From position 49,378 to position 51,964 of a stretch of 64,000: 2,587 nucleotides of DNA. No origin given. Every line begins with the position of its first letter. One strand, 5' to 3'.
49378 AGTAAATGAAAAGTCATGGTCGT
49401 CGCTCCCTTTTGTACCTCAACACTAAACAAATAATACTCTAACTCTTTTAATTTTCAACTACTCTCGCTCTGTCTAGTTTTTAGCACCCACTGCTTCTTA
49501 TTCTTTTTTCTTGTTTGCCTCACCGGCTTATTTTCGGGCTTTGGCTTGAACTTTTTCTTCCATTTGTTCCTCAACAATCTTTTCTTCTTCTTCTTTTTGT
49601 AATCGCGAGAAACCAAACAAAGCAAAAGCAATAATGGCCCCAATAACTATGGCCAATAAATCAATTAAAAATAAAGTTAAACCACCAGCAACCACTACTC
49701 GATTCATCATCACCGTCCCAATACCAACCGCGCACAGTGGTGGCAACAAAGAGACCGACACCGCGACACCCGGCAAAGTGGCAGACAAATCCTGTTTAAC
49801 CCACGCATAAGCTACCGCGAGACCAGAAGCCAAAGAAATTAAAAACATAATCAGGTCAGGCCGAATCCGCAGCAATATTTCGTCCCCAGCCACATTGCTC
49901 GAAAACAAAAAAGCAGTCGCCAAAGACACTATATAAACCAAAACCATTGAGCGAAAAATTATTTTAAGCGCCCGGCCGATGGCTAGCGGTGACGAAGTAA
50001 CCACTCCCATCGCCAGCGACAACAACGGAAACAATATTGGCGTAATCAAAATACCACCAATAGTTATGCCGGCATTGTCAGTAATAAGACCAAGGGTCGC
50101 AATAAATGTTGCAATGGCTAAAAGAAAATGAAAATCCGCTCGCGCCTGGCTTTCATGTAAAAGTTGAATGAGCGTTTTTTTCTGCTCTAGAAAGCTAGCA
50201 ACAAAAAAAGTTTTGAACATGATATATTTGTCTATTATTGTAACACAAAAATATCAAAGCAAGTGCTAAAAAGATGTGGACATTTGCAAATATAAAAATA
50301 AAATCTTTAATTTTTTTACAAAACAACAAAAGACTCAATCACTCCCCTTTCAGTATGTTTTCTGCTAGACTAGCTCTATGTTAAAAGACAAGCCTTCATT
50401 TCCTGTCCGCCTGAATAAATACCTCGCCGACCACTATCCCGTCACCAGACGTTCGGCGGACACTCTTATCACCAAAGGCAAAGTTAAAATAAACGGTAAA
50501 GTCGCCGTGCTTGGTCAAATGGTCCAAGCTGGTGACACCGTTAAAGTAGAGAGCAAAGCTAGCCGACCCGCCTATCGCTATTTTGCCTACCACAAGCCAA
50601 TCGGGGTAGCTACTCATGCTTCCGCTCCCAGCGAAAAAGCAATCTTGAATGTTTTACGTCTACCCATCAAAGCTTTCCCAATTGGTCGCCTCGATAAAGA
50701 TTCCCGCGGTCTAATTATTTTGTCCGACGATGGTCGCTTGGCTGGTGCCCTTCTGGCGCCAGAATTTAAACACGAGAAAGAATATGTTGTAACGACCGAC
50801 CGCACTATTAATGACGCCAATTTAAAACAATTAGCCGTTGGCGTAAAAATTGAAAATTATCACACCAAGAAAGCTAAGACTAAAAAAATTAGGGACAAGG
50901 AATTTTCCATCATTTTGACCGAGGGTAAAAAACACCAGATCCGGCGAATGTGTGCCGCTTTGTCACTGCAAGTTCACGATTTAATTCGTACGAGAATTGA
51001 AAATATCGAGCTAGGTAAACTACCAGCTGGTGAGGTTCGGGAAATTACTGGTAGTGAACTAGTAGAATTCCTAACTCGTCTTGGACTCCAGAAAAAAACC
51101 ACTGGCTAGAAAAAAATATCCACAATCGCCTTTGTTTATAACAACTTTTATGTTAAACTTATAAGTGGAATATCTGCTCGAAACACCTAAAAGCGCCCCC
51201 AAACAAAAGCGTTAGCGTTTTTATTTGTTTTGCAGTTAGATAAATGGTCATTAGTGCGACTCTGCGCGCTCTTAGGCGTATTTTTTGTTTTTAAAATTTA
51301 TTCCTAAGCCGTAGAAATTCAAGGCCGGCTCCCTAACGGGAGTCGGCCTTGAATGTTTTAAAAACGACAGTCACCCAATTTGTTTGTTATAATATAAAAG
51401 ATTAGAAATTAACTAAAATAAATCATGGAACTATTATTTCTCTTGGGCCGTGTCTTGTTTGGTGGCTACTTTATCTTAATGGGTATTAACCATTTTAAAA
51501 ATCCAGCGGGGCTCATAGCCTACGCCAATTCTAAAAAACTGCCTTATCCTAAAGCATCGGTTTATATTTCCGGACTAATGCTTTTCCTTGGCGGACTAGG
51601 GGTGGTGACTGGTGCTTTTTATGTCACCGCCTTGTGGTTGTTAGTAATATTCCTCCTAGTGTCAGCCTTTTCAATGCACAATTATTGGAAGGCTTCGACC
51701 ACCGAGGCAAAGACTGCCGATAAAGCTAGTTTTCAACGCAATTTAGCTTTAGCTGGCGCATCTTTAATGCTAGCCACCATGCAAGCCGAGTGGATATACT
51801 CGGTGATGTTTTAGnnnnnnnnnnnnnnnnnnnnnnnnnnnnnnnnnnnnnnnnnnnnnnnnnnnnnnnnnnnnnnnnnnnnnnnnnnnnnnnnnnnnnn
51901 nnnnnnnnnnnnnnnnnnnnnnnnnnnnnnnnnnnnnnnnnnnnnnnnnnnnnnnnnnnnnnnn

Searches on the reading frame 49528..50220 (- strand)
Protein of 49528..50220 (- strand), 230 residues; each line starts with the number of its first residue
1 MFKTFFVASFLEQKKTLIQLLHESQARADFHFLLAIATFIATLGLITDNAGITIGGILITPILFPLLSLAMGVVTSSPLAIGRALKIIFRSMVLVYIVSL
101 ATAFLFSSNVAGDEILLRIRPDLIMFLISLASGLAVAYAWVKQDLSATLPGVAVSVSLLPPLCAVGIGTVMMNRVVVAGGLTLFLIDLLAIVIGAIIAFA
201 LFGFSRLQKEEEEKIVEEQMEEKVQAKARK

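Call 4: search_protein_families(library=pfam, proteins=[window:49528-50220:-], max_evalue=0.1)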
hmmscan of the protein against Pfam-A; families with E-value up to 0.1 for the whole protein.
window:49528-50220:- (230 aa): 2 families
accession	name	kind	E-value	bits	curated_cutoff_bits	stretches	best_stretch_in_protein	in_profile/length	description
PF04087.19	DUF389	-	1.1e-25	90.7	23.9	1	58-193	2-137/137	Domain of unknown function (DUF389)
PF06305.16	LapA_dom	-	0.091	13.1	28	1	181-221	17-57/64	Lipopolysaccharide assembly protein A domain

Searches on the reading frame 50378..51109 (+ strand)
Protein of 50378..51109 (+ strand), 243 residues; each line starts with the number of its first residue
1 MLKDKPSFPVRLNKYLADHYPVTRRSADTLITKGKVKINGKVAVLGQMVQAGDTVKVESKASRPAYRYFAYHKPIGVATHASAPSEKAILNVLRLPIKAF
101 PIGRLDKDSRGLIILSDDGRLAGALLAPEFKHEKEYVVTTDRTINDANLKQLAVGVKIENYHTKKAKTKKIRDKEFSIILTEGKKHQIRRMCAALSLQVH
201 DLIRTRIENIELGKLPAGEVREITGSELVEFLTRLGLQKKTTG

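Call 4: search_protein_families(library=pfam, proteins=[window:50378-51109:+], max_evalue=0.1)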
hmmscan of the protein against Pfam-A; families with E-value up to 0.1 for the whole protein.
window:50378-51109:+ (243 aa): 3 families
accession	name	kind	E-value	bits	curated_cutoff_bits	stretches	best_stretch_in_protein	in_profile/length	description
PF00849.27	PseudoU_synth_2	-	2.6e-19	70.4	26.8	1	68-194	2-152/152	RNA pseudouridylate synthase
PF01479.30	S4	-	1.5e-08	34.6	22.8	1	10-55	1-48/48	S4 domain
PF06353.17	DUF1062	-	0.061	14.5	23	0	6-39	99-132/135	Protein of unknown function (DUF1062)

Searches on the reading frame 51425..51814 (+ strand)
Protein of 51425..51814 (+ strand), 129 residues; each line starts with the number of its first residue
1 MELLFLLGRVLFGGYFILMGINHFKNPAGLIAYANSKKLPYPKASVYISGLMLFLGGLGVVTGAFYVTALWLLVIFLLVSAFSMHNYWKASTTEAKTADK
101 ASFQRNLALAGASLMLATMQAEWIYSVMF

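Call 4: search_protein_families(library=pfam, proteins=[window:51425-51814:+], max_evalue=0.1)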
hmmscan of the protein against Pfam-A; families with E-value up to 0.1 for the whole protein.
window:51425-51814:+ (129 aa): 5 families
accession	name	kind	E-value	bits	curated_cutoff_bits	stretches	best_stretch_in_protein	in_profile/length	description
PF07681.17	DoxX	-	1.3e-10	42.2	23.6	1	5-85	2-84/85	DoxX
PF05514.17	HR_lesion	-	0.0014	19.2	22.6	0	55-116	75-135/138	HR-like lesion-inducing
PF24396.1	DUF7541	-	0.0029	17.9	28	1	45-120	38-114/120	Family of unknown function (DUF7541)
PF07291.16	MauE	-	0.071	13.8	27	0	1-84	1-85/128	Methylamine utilisation protein MauE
PF09624.15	DUF2393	-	0.073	13.5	26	0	60-111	16-67/146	Protein of unknown function (DUF2393)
